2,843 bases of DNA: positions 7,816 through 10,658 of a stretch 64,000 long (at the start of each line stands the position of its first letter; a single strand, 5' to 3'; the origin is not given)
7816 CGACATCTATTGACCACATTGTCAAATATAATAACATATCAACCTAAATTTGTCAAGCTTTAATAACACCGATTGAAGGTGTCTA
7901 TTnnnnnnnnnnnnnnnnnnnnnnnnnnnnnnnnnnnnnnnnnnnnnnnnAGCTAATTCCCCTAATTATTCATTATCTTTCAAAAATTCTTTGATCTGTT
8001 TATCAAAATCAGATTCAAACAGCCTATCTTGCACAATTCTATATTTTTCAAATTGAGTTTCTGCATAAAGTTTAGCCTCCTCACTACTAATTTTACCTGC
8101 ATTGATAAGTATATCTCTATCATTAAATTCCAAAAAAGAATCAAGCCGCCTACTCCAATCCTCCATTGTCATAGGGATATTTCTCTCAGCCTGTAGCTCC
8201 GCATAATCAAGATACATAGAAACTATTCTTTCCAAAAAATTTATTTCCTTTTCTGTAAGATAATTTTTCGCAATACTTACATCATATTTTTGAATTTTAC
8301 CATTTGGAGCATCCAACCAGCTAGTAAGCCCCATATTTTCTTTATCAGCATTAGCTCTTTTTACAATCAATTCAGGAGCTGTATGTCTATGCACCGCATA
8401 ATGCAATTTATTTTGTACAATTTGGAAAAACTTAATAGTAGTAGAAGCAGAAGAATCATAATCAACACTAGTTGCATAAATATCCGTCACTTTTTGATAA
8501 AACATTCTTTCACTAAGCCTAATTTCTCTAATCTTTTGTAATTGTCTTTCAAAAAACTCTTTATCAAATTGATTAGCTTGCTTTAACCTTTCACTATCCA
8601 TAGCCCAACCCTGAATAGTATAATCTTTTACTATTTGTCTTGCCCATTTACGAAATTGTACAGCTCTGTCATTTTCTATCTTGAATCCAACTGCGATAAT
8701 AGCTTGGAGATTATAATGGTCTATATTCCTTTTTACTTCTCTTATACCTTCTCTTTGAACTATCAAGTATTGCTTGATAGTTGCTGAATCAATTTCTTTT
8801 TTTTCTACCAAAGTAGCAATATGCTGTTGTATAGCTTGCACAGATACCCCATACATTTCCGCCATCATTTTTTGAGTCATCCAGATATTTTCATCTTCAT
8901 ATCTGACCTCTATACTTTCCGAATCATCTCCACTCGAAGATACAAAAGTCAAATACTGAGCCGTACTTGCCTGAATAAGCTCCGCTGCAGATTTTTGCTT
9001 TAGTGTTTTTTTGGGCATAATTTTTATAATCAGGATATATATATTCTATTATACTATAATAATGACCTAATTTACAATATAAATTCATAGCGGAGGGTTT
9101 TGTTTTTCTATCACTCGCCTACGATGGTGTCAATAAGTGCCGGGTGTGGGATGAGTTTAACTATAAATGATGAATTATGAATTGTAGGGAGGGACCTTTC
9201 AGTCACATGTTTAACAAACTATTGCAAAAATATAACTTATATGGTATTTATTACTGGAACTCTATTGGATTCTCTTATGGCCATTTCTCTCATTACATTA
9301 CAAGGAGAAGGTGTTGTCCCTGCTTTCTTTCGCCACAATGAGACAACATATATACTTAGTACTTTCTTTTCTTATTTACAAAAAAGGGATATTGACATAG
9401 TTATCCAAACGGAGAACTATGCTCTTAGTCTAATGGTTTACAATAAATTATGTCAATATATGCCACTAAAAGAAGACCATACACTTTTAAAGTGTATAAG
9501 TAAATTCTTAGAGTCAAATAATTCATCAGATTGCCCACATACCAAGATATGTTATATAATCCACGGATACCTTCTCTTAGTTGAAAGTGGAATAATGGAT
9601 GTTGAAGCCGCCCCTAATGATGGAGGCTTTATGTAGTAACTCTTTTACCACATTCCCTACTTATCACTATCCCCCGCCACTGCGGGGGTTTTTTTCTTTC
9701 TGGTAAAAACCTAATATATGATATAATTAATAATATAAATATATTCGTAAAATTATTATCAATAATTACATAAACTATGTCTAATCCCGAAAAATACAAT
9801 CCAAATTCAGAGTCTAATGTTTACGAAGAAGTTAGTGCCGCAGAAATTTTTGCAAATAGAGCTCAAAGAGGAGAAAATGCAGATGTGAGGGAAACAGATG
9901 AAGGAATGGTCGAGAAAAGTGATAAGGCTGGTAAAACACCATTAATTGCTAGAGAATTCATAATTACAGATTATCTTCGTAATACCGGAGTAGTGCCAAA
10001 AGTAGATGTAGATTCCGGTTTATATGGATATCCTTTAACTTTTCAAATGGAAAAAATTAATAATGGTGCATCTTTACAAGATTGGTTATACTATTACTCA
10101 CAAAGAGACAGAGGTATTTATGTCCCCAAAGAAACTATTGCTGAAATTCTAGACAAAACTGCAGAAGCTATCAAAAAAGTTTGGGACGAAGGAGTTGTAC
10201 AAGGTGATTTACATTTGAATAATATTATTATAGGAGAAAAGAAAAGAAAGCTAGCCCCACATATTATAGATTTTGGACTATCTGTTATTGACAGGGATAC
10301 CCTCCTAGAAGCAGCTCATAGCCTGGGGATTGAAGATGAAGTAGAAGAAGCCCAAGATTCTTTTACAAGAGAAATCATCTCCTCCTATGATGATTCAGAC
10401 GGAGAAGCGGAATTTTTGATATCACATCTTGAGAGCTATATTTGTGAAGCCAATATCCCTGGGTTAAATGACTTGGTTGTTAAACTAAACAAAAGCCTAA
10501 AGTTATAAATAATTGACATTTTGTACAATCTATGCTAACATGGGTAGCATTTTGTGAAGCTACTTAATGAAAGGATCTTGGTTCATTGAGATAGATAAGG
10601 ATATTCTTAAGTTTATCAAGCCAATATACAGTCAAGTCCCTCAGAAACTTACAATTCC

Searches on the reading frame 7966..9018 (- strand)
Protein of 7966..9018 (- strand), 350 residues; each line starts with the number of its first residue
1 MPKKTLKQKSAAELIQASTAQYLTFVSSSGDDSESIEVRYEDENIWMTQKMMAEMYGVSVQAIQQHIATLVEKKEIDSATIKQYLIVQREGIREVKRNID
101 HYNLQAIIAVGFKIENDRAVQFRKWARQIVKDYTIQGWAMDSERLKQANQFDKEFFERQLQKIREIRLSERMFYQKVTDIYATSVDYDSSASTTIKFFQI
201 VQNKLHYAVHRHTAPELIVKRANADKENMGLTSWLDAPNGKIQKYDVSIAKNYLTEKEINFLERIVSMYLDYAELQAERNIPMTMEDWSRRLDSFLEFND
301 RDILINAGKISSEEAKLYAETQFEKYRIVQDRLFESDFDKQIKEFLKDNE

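Call 3: search_protein_families(library=pfam, proteins=[window:7966-9018:-], max_evalue=0.01)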
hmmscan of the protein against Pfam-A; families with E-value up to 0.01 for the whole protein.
window:7966-9018:- (350 aa): 1 family
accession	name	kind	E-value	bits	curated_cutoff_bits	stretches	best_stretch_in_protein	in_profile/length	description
PF13310.11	Virulence_RhuM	-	4.8e-106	354.1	33.7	1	79-332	1-249/252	Virulence protein RhuM family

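Call 9: search_protein_families(library=padloc, proteins=[window:7966-9018:-], max_evalue=0.01)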
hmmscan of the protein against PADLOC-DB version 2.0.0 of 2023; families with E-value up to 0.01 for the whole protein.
window:7966-9018:- (350 aa): 38 families (the best 25 are shown)
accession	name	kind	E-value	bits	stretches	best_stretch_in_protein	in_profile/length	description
PDLC04851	PDC-S05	-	1.1e-140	466.5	1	15-346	5-335/342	-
PDLC04868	PDC-S05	-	2.3e-133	442.4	1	19-347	5-331/335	-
PDLC04853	PDC-S05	-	2.3e-120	399.8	1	28-347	12-327/336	-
PDLC04871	PDC-S05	-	1.3e-115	385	1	9-345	119-456/468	-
PDLC04852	PDC-S05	-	5.4e-113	375.4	1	21-346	12-333/346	-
PDLC04864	PDC-S05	-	2.4e-99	330.1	1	78-346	4-267/277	-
PDLC04843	PDC-S05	-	1.3e-93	311.8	1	28-345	12-322/330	-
PDLC04870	PDC-S05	-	8.5e-79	261.9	1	15-224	4-209/214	-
PDLC04876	PDC-S05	-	2.1e-58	194.9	1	18-184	6-171/174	-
PDLC04854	PDC-S05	-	3.7e-38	129.3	1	29-162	11-148/212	-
PDLC04872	PDC-S05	-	2.4e-37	126.1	1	29-155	12-139/152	-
PDLC04965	PDC-S23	-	2.2e-36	123.9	1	29-170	12-150/327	-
PDLC04964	PDC-S23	-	1e-35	121.5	1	28-181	10-160/331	-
PDLC04858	PDC-S05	-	4.1e-34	115.3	1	29-150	12-131/138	-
PDLC04879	PDC-S05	-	4.8e-32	109.5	1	30-166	12-147/285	-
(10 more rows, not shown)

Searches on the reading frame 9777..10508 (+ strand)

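Call 3: search_protein_families(library=pfam, proteins=[window:9777-10508:+], max_evalue=0.01)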
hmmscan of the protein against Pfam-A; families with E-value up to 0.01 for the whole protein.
window:9777-10508:+ (243 aa): 2 families
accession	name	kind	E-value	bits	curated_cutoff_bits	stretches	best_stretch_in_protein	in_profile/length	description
PF00069.31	Pkinase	-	1.9e-06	27.9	31.7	1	84-169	70-145/263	Protein kinase domain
PF01636.29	APH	-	0.0024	18.1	23.2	0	116-172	143-200/239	Phosphotransferase enzyme family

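Call 9: search_protein_families(library=padloc, proteins=[window:9777-10508:+], max_evalue=0.01)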
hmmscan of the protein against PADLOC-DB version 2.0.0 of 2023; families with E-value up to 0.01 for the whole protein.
window:9777-10508:+ (243 aa): 12 families
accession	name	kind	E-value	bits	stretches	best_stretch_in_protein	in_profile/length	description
PDLC04047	PD-T4-6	-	1.9e-06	25.2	1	116-178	108-167/327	-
PDLC04056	PD-T4-6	-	1.7e-05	22.2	1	116-175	104-159/415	-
PDLC04042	PD-T4-6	-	1.9e-05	22.5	1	55-175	54-162/292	-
PDLC04049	PD-T4-6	-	2.1e-05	21.6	1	125-177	120-171/442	-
PDLC03920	MkoA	-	5.6e-05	19.6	1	95-176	103-179/1112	-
PDLC04044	PD-T4-6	-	7.2e-05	20.1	1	90-171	116-188/372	-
PDLC04053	PD-T4-6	-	0.00012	19.7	1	111-177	103-166/311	-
PDLC03921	MkoA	-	0.00059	15.6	1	79-166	558-632/1607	-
PDLC04063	PD-T4-6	-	0.00078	16.3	1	116-170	116-169/564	-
PDLC04058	PD-T4-6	-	0.0018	15.4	1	125-174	120-168/460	-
PDLC04046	PD-T4-6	-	0.0067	13.6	1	119-173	116-169/427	-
PDLC04048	PD-T4-6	-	0.0086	13.5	0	118-177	110-166/354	-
